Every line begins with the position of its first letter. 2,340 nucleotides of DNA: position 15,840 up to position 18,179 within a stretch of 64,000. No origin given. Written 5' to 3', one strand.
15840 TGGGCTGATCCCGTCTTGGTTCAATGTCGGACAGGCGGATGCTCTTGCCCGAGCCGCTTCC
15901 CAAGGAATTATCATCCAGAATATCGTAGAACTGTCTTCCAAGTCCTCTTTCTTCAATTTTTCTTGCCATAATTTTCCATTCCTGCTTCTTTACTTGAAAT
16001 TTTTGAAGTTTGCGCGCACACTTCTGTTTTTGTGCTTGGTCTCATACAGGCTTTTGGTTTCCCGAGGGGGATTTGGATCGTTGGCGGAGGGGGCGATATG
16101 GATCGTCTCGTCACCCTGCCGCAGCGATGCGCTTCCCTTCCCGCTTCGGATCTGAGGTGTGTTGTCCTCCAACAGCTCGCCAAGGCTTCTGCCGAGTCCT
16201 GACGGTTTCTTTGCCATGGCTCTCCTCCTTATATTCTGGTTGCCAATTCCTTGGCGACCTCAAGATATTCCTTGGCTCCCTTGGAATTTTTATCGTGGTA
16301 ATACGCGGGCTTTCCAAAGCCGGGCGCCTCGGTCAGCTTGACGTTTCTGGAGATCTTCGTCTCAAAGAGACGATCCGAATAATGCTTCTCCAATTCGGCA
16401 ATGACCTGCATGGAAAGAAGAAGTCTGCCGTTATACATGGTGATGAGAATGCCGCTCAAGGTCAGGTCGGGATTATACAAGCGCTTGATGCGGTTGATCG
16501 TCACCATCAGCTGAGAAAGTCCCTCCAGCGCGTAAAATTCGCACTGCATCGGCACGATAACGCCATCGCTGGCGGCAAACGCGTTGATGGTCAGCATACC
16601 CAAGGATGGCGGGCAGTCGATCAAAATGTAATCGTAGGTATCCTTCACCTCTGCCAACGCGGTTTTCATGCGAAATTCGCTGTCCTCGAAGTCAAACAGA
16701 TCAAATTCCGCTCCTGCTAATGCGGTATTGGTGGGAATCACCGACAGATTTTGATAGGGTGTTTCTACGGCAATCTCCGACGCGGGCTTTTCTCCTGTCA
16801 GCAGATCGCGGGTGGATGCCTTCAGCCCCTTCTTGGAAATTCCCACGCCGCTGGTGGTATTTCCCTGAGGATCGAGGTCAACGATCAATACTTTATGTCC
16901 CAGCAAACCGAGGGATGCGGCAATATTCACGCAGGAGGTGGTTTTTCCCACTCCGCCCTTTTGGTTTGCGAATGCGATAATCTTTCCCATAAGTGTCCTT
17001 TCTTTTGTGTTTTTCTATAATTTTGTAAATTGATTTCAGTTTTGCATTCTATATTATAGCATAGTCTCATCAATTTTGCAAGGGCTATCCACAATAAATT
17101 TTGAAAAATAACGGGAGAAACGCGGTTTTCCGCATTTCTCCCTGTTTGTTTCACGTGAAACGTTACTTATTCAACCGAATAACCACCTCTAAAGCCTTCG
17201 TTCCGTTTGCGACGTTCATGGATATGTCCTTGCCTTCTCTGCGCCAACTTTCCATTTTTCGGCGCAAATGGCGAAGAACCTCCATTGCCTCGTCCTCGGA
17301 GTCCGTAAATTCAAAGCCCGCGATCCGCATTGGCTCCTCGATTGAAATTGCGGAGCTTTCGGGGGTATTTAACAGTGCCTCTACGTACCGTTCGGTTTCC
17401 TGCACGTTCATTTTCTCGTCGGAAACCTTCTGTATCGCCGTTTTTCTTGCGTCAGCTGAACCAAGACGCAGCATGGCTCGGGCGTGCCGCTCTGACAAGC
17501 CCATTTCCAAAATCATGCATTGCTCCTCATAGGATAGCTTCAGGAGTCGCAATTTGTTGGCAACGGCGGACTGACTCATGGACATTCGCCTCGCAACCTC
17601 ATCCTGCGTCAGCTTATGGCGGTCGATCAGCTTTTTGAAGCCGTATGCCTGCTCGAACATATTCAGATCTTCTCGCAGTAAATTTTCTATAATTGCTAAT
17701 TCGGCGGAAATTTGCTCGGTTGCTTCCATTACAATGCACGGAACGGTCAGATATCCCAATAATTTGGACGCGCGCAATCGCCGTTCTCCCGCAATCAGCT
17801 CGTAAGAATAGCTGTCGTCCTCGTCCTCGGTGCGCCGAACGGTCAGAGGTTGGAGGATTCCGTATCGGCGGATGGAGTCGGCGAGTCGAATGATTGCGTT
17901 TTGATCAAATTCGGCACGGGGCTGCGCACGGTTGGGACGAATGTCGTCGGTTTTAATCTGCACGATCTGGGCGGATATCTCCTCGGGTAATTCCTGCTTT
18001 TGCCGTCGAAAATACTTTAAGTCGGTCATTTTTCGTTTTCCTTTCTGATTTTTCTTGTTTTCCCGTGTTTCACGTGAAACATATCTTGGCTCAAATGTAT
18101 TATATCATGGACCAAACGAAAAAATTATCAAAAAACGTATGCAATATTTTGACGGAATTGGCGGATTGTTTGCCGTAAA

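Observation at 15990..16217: Stand-alone mini-ORF with a canonical ParB N-terminal (ParA-activating) motif between soj and spo0J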

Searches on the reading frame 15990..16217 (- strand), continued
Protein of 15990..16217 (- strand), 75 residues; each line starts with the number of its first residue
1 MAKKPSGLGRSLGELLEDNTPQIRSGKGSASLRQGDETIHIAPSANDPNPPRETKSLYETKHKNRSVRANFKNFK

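Call 56: find_homologous_proteins(query=A2, max_evalue=0.001)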
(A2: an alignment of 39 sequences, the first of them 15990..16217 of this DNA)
Query A2 (39 sequences) (75 aa, profile of the alignment): 430 proteins with E <= 0.001 among 8000 candidates; the best 120 are listed.
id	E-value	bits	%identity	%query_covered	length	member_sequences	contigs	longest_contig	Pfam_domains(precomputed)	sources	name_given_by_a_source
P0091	1.2e-33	134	43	59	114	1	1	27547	-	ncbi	-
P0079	1.2e-33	134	53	57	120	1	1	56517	-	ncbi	-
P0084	1.5e-32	131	51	57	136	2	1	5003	-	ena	-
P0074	1.3e-31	128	51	57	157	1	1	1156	-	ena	-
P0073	1.6e-30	124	53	60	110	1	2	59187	-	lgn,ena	-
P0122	1.0e-29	122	53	52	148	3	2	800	-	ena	-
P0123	3.8e-29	120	51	57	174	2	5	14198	-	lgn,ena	-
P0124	6.0e-29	119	36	92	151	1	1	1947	-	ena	-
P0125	9.1e-29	119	36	92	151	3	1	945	-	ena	-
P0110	9.6e-29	119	44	60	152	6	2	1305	-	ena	-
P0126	9.9e-29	119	49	60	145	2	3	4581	-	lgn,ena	-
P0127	1.2e-28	118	47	63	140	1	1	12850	-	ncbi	-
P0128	1.7e-28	118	49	60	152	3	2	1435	-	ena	-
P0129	1.7e-28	118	36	92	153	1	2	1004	-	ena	-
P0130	6.4e-28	116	47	60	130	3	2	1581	-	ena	-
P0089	8.0e-27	112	33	77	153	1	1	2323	-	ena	-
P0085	8.7e-26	109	51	55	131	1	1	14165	-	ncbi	-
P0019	8.0e-20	90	58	99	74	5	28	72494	-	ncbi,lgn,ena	-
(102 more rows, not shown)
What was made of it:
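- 430 clusters at 90% identity; the 120 best listed are 61-174 aa (call 56).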

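Call 65: predict_structure(alignment_id=A4)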
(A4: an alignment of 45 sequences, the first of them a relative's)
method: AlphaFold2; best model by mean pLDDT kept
length: 120 residues; sequences in the alignment: 45
mean_pLDDT: 62.4   pTM: 0.23
mean pLDDT of the five models: 62.4, 61.9, 59.3, 58.4, 58.1
residues with pLDDT >= 90: 0; 70-90: 37; 50-70: 59; < 50: 24
segments of 3 or more residues with pLDDT < 50: 78-96
pLDDT, mean of each block of 10 residues (from residue 1): 56 62 75 80 63 55 66 54 43 48 65 82
secondary structure, 60 per line:
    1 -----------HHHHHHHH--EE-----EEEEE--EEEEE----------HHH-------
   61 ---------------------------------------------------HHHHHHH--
elements in order: H12-19 E29-33 E36-40 H112-118
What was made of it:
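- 16056..16154 (-): Variable linker (codons 22-54). It contains the '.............' stretch. In relatives it holds a weakly conserved V-x-V/I-R ... I-x-I-T/S-P hairpin followed by 0-100 aa of disordered sequence. Hairpin at 29-40 in the AF2 model of the long form (call 65).
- Closest known: Terminal membrane-targeting amphipathic helices. Same: It is helical in the AF2 model of the long form (call 65).
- Predicted helix 112-118 at pLDDT about 82 in the long form (call 65).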

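Call 68: search_protein_families(library=phrogs, proteins=[window:15990-16217:-, P0079, P0113], max_evalue=1)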
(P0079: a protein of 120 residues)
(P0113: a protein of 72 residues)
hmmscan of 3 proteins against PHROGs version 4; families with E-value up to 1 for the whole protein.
window:15990-16217:- (75 aa): 0 families

P0079 (120 aa): 0 families

P0113 (72 aa): 1 family
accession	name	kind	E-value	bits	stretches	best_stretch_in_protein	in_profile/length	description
phrog_7617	-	unknown function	0.2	12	1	35-64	75-104/256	-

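Call 69: search_protein_families(library=pfam, alignment_id=A2, max_evalue=0.1)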
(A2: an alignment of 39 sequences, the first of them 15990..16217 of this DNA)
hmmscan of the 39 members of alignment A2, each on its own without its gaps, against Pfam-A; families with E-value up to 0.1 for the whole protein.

A. member 1, window:15990-16217:- (75 aa): 0 families

B. families by the number of members that match (of 39 scanned): 5 families
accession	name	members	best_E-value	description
PF00061.29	Lipocalin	1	0.0076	Lipocalin / cytosolic fatty-acid binding protein family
PF17461.7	DUF5423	1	0.008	Family of unknown function (DUF5423)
PF16238.11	DUF4897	1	0.014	Domain of unknown function (DUF4897)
PF00985.22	MSA_2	1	0.063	Merozoite Surface Antigen 2 (MSA-2) family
PF05467.16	Herpes_U47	1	0.081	Herpesvirus glycoprotein U47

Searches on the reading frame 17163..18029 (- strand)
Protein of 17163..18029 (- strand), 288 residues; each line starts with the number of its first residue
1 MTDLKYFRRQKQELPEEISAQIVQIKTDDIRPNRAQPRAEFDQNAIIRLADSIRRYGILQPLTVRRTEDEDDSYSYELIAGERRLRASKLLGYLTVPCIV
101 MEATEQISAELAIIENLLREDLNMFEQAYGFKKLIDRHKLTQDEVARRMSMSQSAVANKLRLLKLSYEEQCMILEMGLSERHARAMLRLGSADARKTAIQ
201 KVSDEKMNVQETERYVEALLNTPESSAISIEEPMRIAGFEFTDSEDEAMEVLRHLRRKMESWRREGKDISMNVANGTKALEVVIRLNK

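Call 3: search_protein_families(library=pfam, proteins=[window:17163-18029:-], max_evalue=1)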
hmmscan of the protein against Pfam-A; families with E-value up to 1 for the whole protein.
window:17163-18029:- (288 aa): 8 families
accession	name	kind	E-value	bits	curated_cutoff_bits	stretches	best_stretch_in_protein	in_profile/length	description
PF17762.8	HTH_ParB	-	1.4e-29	102.7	22.6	1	120-219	1-100/102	ParB HTH domain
PF02195.25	ParB_N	-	1.5e-26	92.7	26.3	1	21-117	2-94/95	ParB N-terminal domain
PF01381.28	HTH_3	-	0.018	15.5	23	1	132-157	2-27/55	Helix-turn-helix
PF04545.22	Sigma70_r4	-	0.019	14.9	24.1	1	137-156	18-37/50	Sigma-70, region 4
PF13744.12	HTH_37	-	0.039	14.2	27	1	132-160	24-52/80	Helix-turn-helix domain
PF18024.7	HTH_50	-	0.047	13.8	27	1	144-162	28-46/50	Helix-turn-helix domain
PF12802.13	MarR_2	-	0.051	14.2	27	1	135-163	14-44/61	MarR family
PF08281.18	Sigma70_r4_2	-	0.058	13.5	25.7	1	137-161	24-48/54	Sigma-70, region 4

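Call 13: search_protein_families(library=ncbifam, proteins=[window:17163-18029:-], max_evalue=1)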
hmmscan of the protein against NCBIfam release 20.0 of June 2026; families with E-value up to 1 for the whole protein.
window:17163-18029:- (288 aa): 10 families
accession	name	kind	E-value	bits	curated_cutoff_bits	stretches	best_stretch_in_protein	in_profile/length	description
TIGR04285.1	nucleoid_noc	exception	2.6e-70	236.7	315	1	21-288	1-255/255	nucleoid occlusion protein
TIGR00180.1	parB_part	domain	3.3e-39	134.6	58.45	1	21-198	4-181/186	ParB/RepB/Spo0J family partition protein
TIGR03734.1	PRTRC_parB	hypoth_equivalog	4.3e-24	85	278.6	1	36-222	7-192/555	PRTRC system ParB family protein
TIGR03454.1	partition_RepB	equivalog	1.8e-13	50.6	201.5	1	19-163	61-201/325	plasmid partitioning protein RepB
NF010406.0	PRK13832.1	subfamily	2.1e-11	43.1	640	1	33-164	15-143/578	plasmid partitioning protein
NF040697.1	VPA1267_fam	equivalog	0.023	14.8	90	0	131-161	26-56/143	VPA1267 family protein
TIGR04381.1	HTH_TypR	domain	0.044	13.8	30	1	145-162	27-44/49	TyrR/PhhR family helix-turn-helix DNA-binding protein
NF053625.1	SerKinSerKArch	equivalog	0.064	12.4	380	1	36-103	25-90/244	ADP-dependent L-serine kinase SerK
NF003257.0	PRK04217.1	equivalog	0.076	13.2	115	1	132-159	51-78/110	hypothetical protein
NF053606.1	Sta1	subfamily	0.082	13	80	1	131-161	26-56/100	Sta1 family transcriptional regulator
